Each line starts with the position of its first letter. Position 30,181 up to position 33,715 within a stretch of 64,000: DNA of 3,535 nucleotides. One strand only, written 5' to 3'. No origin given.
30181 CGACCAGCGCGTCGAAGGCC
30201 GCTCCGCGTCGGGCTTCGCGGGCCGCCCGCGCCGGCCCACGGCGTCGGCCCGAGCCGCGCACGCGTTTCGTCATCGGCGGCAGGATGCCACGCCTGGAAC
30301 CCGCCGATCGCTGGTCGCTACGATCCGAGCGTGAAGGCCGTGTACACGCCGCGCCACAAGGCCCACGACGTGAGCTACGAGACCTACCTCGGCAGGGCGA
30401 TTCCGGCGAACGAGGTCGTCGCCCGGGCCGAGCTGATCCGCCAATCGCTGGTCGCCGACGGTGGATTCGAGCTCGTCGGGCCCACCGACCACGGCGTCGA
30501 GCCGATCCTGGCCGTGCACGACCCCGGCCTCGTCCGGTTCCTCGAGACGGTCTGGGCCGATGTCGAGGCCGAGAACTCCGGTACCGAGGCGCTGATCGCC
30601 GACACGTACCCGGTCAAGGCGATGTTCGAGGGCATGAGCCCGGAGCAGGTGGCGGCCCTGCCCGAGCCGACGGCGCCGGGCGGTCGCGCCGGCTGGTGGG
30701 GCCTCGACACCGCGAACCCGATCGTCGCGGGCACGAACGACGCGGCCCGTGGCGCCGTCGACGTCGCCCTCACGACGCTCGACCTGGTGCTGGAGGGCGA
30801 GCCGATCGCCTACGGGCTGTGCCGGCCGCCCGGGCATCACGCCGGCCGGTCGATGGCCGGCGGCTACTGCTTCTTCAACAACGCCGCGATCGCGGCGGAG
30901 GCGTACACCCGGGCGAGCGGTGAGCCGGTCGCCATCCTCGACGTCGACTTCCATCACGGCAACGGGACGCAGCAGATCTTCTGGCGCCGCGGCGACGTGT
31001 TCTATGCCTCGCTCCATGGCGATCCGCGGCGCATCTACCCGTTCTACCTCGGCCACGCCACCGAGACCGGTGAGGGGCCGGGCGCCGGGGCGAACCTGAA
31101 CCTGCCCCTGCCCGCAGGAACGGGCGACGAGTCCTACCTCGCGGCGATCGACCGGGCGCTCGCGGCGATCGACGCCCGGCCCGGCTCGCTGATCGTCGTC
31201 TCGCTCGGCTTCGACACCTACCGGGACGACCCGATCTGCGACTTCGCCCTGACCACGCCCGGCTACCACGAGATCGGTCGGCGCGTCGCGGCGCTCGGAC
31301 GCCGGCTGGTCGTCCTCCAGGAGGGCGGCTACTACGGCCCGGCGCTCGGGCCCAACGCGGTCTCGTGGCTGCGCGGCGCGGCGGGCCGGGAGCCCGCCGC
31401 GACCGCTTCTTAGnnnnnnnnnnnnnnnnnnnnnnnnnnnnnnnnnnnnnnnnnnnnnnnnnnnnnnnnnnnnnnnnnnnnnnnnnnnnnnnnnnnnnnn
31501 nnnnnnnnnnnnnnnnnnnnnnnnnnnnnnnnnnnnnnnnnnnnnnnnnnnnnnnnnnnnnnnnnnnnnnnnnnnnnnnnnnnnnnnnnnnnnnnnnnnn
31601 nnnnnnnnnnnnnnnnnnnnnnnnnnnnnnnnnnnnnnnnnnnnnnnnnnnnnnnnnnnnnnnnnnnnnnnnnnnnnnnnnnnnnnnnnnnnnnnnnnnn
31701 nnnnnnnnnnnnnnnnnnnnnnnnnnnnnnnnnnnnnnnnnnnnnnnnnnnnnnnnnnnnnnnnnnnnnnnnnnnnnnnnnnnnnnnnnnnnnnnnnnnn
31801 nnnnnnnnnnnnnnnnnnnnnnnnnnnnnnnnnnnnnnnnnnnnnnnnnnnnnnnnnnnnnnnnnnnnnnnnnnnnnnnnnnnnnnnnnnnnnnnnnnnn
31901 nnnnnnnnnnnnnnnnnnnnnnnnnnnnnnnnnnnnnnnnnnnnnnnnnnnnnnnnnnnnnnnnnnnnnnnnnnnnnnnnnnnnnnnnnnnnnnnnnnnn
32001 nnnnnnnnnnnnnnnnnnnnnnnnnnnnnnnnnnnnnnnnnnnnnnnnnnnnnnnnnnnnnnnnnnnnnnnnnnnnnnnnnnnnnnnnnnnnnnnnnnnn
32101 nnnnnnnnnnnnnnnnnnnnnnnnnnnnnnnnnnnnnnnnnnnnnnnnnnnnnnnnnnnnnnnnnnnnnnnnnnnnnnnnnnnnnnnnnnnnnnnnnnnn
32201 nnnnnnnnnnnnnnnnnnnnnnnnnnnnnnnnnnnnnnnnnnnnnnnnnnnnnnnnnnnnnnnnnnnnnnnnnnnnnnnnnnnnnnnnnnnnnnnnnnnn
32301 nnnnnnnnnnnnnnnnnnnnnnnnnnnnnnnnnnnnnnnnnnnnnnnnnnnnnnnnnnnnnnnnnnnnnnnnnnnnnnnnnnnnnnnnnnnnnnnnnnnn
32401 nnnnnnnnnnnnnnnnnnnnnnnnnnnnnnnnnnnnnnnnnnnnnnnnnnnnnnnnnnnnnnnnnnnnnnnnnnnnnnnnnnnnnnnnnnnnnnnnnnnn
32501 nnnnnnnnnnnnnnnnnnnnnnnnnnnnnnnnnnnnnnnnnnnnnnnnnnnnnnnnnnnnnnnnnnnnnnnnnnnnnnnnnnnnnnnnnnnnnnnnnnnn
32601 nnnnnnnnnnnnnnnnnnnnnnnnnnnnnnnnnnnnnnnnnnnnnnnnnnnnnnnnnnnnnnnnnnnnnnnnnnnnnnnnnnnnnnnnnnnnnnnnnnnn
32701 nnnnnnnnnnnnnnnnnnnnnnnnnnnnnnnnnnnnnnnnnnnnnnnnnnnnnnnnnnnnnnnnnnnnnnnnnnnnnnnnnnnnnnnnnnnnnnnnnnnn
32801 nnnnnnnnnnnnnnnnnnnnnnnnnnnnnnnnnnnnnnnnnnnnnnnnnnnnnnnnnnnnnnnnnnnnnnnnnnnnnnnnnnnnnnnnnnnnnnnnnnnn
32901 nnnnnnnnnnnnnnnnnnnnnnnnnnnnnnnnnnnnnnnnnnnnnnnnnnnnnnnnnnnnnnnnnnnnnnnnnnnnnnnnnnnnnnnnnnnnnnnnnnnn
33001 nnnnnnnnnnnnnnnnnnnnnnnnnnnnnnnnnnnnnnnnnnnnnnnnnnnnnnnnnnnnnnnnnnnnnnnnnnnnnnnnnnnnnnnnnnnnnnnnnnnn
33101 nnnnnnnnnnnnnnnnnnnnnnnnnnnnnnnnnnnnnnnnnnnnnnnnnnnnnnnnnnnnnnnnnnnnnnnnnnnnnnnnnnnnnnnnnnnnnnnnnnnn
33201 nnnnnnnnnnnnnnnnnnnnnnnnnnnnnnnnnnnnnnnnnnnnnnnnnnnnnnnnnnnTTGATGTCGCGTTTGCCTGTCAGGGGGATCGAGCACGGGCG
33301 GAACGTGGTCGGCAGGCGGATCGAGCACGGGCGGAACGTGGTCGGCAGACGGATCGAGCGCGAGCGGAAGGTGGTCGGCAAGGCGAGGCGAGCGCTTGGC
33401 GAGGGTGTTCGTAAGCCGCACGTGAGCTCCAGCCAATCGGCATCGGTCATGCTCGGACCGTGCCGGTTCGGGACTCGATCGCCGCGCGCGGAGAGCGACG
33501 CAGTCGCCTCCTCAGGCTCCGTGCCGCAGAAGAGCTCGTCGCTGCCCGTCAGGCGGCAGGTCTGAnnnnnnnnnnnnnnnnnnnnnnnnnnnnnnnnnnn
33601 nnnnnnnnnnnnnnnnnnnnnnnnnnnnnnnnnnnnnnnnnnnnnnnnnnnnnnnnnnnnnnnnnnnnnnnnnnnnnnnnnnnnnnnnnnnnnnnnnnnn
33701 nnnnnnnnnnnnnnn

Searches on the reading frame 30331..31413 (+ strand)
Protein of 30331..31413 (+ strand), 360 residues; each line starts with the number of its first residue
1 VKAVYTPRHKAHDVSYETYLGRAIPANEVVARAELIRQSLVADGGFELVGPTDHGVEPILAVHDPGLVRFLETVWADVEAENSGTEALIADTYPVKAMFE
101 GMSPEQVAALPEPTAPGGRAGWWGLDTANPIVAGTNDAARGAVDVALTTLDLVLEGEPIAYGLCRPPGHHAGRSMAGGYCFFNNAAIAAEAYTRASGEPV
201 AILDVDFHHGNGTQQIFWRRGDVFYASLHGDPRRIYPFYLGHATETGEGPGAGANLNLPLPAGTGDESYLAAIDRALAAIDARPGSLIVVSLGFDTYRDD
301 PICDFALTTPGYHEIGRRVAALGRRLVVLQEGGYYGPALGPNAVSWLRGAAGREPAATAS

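Call 7: search_protein_families(library=pfam, proteins=[window:30331-31413:+], max_evalue=0.01)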
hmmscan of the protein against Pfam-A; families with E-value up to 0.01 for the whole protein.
window:30331-31413:+ (360 aa): 1 family
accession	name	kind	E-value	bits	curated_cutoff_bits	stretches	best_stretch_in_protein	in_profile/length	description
PF00850.24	Hist_deacetyl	-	5.2e-65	220.2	27.9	1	31-339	6-287/298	Histone deacetylase domain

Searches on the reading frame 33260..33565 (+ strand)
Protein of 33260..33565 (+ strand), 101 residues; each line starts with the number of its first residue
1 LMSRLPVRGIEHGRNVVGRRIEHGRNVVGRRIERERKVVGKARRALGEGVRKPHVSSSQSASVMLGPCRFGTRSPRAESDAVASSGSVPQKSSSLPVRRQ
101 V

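Call 7: search_protein_families(library=pfam, proteins=[window:33260-33565:+], max_evalue=0.01)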
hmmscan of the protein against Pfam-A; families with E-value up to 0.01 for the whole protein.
window:33260-33565:+ (101 aa): 0 families

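Call 8: search_protein_families(library=ncbifam, proteins=[window:33260-33565:+], max_evalue=0.01)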
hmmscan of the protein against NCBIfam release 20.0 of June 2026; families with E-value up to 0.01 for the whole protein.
window:33260-33565:+ (101 aa): 0 families

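Call 65: find_homologous_proteins(query=window:33263-33562:+, max_evalue=0.01)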
Query window:33263-33562:+: 101 candidates shared short words with the query, none scored E <= 0.01.
